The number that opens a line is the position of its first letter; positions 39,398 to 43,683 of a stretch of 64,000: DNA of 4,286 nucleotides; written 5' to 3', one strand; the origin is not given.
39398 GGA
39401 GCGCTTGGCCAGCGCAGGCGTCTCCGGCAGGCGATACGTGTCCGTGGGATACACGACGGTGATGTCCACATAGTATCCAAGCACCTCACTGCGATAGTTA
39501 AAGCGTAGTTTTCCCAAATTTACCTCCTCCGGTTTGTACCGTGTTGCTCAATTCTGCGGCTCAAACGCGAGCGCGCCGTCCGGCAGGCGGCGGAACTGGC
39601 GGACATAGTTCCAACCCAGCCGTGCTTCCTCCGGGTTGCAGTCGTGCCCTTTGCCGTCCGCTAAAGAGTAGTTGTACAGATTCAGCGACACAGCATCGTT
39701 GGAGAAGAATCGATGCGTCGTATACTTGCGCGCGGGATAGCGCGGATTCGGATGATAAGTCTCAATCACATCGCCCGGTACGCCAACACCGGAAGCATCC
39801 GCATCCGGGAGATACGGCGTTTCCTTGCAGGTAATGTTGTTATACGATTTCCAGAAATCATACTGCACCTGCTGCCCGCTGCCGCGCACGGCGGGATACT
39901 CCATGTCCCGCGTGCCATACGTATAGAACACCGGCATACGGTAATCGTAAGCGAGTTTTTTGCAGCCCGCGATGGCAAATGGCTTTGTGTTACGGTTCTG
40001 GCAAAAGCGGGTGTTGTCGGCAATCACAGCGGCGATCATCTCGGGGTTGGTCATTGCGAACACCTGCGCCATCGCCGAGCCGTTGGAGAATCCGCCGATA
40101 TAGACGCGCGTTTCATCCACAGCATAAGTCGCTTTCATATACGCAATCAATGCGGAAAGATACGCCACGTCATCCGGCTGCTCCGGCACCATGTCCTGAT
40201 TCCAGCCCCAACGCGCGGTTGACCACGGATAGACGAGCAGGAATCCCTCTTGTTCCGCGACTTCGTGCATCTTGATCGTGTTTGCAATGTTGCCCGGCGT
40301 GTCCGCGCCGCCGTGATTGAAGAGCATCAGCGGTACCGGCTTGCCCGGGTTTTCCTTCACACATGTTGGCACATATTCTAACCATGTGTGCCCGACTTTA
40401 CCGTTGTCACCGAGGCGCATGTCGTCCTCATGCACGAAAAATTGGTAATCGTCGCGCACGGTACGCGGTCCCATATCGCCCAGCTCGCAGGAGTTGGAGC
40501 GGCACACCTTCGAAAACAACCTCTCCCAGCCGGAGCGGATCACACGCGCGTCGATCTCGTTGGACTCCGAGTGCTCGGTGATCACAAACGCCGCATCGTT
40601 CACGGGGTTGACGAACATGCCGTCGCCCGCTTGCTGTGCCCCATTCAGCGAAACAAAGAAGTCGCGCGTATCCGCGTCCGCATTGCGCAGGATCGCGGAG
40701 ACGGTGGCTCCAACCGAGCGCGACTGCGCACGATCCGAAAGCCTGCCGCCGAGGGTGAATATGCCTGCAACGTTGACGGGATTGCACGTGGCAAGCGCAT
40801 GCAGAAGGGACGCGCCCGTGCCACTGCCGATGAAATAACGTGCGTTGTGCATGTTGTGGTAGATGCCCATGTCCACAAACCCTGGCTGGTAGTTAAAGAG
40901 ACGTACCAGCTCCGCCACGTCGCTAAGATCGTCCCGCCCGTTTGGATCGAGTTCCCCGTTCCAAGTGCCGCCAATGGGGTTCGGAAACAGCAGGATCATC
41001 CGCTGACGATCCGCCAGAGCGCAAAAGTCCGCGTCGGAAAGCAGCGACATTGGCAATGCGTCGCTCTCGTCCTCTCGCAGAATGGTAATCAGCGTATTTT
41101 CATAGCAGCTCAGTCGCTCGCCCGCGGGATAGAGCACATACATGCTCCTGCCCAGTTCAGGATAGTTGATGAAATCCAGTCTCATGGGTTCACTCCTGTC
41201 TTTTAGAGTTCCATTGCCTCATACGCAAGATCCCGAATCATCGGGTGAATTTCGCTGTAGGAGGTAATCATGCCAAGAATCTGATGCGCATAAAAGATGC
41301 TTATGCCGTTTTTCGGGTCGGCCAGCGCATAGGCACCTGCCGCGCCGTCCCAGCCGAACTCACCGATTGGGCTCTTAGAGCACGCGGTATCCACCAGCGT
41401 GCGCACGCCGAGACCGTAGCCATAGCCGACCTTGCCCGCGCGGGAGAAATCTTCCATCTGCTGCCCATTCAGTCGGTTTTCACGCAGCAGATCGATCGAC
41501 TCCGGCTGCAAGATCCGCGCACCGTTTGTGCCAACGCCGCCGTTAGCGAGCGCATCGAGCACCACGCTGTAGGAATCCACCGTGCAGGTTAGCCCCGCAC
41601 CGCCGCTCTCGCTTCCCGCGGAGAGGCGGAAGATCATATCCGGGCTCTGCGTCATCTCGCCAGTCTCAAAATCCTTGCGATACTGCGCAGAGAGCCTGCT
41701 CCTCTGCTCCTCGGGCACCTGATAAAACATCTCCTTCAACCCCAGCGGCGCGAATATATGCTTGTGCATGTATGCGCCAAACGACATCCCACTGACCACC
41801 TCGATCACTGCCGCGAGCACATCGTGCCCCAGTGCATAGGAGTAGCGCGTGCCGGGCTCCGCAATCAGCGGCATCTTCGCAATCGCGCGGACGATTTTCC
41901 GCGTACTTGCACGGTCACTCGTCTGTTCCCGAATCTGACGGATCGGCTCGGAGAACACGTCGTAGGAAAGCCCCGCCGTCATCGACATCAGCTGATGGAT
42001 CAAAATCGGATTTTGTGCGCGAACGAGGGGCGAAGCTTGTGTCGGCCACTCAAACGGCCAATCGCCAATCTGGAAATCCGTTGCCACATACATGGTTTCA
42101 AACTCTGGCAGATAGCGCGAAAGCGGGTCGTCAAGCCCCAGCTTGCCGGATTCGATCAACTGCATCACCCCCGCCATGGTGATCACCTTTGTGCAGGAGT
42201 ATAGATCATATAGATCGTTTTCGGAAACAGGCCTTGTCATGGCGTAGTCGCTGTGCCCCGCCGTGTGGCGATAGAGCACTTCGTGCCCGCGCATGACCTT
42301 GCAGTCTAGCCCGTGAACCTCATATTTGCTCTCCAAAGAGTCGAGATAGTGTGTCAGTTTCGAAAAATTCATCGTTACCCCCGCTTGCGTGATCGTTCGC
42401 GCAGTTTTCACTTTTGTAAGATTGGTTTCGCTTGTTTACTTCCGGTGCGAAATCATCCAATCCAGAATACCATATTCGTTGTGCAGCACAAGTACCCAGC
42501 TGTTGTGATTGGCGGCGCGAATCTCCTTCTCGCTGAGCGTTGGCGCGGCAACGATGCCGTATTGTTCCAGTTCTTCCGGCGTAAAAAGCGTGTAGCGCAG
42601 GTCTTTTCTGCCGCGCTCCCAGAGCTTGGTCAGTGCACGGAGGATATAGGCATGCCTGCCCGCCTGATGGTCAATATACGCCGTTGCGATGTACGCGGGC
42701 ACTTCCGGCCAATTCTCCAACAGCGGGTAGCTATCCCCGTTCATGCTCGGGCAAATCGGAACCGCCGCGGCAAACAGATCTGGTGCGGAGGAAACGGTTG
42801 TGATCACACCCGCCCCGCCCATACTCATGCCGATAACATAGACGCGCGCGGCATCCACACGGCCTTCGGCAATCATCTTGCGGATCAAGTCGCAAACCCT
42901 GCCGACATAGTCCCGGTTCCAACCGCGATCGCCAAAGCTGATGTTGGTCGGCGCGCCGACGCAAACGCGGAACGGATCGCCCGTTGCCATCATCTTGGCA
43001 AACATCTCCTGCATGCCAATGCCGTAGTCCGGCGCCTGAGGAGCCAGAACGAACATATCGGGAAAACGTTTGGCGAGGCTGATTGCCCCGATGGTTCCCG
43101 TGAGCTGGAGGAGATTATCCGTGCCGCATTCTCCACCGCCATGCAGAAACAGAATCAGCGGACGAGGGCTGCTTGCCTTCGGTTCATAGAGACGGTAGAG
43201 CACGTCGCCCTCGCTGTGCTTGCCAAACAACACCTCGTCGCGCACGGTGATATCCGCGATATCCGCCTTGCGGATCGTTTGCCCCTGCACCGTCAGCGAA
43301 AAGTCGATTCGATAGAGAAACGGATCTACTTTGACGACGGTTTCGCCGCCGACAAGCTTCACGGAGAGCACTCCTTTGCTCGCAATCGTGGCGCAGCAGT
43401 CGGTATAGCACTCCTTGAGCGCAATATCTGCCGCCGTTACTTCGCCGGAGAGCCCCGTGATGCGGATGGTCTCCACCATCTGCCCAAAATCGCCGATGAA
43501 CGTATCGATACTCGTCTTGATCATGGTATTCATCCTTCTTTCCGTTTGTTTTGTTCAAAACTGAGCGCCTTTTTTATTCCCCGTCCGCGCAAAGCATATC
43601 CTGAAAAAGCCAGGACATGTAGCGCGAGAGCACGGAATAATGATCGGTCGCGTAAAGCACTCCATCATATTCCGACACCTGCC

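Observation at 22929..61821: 39-kb sugar-import locus built almost entirely of cytoplasmic esterases, with two GH13_18 phosphorylases as the only glycosidic-bond enzymes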

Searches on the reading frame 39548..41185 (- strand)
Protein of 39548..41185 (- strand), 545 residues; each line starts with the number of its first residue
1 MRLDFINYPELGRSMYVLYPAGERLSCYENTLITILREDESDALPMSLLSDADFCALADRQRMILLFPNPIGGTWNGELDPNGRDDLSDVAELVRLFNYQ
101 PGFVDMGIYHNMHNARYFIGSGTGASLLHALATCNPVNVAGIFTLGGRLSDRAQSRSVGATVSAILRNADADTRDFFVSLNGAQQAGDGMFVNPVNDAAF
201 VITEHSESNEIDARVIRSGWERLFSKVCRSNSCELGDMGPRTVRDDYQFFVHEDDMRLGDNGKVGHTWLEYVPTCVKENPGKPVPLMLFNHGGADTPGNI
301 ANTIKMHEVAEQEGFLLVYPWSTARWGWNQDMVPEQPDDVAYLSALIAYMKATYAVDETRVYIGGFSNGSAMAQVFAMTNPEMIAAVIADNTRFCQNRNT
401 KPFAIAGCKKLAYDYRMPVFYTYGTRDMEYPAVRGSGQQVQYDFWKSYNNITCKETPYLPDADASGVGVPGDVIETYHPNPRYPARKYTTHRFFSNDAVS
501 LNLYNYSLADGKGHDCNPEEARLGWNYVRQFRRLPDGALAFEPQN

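Call 4: search_protein_families(library=pfam, proteins=[window:39548-41185:-], max_evalue=0.01)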
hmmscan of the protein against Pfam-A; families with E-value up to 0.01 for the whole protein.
window:39548-41185:- (545 aa): 4 families
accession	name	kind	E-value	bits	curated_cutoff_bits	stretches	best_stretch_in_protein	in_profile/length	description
PF02230.22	Abhydrolase_2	-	5.7e-07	30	23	1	342-435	89-175/217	Phospholipase/Carboxylesterase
PF10503.15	Esterase_PHB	-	2.5e-06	27.3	23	1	284-388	16-126/219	Esterase PHB depolymerase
PF20434.5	BD-FAE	-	0.00013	22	26.8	1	278-388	7-119/215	BD-FAE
PF00326.27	Peptidase_S9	-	0.0095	15.9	22.6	0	345-390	50-95/213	Prolyl oligopeptidase family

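Call 32: search_protein_families(library=ncbifam, proteins=[window:39548-41185:-], max_evalue=0.001)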
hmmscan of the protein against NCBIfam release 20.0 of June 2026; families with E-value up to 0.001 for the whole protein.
window:39548-41185:- (545 aa): 3 families
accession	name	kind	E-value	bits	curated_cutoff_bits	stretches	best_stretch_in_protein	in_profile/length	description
NF050058.1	e_dPHAscl_type1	hypoth_equivalog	6.6e-31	107.8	150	1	270-389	12-134/276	extracellular catalytic domain type 1 short-chain-length polyhydroxyalkanoate depolymerase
TIGR01840.1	esterase_phb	subfamily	1e-15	57.8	107.85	1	271-388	4-124/213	PHB depolymerase family esterase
NF033523.0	lasso_peptidase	equivalog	0.00013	20.9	400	1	337-389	472-524/638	Atxe2 family lasso peptide isopeptidase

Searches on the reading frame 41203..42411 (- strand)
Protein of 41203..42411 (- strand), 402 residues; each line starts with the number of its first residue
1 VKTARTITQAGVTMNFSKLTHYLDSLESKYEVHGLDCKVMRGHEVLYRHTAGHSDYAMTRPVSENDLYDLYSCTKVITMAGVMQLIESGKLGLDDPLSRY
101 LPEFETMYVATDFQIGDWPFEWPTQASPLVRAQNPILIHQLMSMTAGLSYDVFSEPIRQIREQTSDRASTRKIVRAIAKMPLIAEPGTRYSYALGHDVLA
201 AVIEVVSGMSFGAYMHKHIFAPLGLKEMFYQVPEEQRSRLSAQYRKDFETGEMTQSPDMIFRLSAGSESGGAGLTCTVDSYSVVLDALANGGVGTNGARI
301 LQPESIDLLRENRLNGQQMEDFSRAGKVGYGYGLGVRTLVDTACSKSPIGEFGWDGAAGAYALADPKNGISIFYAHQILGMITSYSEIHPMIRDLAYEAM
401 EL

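Call 4: search_protein_families(library=pfam, proteins=[window:41203-42411:-], max_evalue=0.01)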
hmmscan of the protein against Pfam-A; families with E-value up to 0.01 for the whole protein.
window:41203-42411:- (402 aa): 1 family
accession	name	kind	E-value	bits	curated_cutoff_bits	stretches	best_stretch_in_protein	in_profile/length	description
PF00144.29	Beta-lactamase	-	3.3e-54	184.7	27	1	28-380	10-312/329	Beta-lactamase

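Call 32: search_protein_families(library=ncbifam, proteins=[window:41203-42411:-], max_evalue=0.001)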
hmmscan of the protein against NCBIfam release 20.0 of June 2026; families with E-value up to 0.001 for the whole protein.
window:41203-42411:- (402 aa): 39 families (the best 25 are shown)
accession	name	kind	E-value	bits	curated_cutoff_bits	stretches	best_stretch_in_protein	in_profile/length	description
NF052559.1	MthAcHydAcmB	equivalog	8.7e-47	159.7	550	1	26-382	18-373/391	methyl acetate hydrolase AcmB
NF002968.0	PRK03642.1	equivalog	1.1e-13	50.9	385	1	61-230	89-242/432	penicillin binding protein PBP4B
NF007943.0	PRK10662.1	equivalog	9.6e-13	47.5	266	2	132-246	129-240/380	D-alanyl-D-alanine-carboxypeptidase/endopeptidase AmpH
NF033085.1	bla_class_C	equivalog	5.1e-12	45.3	415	2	22-106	11-94/356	class C beta-lactamase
NF038366.1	blaSFDC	exception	2.5e-10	40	840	1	159-247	140-226/382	SFDC family class C beta-lactamase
NF009622.0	PRK13128.1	equivalog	2.7e-10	39.4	443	1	14-106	4-95/518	D-aminopeptidase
NF012173.1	CMY2-MIR-ACT-EC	exception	3.3e-10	39.3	680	1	34-105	47-117/380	CMY2/MIR/ACT/EC family class C beta-lactamase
NF045671.1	blaPNC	exception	3.4e-10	39.3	750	1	202-249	198-245/401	PNC family class C beta-lactamase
NF000385.4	blaACT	exception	2.6e-09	36.5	810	1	35-104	48-116/380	ACT family cephalosporin-hydrolyzing class C beta-lactamase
NF038089.1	blaYRC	exception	5.4e-09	35.5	870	0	46-104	58-116/381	YRC family class C beta-lactamase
NF000187.3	BlaMIR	exception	2.2e-08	33.7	882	0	48-105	60-117/381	MIR family cephalosporin-hydrolyzing class C beta-lactamase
NF000185.2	BlaEC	exception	2.6e-08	33.2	850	1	34-105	43-113/377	BlaEC family class C beta-lactamase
NF041666.1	ampC_Ecan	exception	5.5e-08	32.1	860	1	48-105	60-117/381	CMY2-MIR-ACT-EC family cephalosporin-hydrolyzing class C beta-lactamase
NF041665.1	blaPSZ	exception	6.9e-08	31.9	850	0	47-106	58-117/379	PSZ family class C beta-lactamase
NF040478.1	blaLAQ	exception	7.3e-08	31.8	850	1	49-104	60-115/380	LAQ family class C beta-lactamase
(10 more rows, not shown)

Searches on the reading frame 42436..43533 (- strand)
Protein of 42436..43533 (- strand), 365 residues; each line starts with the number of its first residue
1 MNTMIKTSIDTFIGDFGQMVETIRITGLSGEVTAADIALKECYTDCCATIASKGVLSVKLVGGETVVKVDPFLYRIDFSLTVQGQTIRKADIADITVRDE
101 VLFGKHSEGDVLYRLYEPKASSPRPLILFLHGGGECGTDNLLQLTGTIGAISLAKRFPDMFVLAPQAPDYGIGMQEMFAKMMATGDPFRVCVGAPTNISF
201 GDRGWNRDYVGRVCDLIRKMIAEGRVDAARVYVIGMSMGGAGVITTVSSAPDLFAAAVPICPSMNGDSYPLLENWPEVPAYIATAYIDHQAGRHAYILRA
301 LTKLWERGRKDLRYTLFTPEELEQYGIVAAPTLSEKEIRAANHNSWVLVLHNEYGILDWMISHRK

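Call 5: search_protein_families(library=pfam, proteins=[window:42436-43533:-], max_evalue=0.01)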
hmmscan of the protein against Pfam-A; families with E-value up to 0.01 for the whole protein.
window:42436-43533:- (365 aa): 8 families
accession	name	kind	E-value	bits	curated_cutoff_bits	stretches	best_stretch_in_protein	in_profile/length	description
PF00326.27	Peptidase_S9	-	1e-06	28.8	22.6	1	214-269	49-104/213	Prolyl oligopeptidase family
PF12697.13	Abhydrolase_6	-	7.9e-06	27.1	26.3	1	127-283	1-101/217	Alpha/beta hydrolase family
PF12740.14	PETase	-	2.4e-05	24.3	28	1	223-271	119-166/263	PET hydrolase-like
PF12146.15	Hydrolase_4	-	0.00024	20.9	27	1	216-278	65-125/239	Serine aminopeptidase, S33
PF00561.26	Abhydrolase_1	-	0.00028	21.1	25.8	1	125-307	1-152/245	alpha/beta hydrolase fold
PF00756.26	Esterase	-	0.0015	18.7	22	1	205-265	90-151/251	Putative esterase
PF10503.15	Esterase_PHB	-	0.0032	17.2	23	1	212-256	80-124/219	Esterase PHB depolymerase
PF02230.22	Abhydrolase_2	-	0.0038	17.5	23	0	119-256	9-132/217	Phospholipase/Carboxylesterase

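Call 32: search_protein_families(library=ncbifam, proteins=[window:42436-43533:-], max_evalue=0.001)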
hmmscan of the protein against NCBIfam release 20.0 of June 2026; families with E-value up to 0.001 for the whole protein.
window:42436-43533:- (365 aa): 4 families
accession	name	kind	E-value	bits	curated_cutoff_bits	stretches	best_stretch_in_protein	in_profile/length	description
NF050058.1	e_dPHAscl_type1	hypoth_equivalog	3.7e-13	49.6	150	1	210-260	85-135/276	extracellular catalytic domain type 1 short-chain-length polyhydroxyalkanoate depolymerase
TIGR01840.1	esterase_phb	subfamily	1.7e-10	40.7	107.85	1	212-263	78-129/213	PHB depolymerase family esterase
NF051441.1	BisHyethTerphBdeA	equivalog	1.6e-05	24.3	520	1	217-272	156-210/305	bis(hydroxyethyl) terephthalate hydrolase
NF058653.1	LipP1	equivalog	3.4e-05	22.8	350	1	96-134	45-81/300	LipP1 family hormone-sensitive lipase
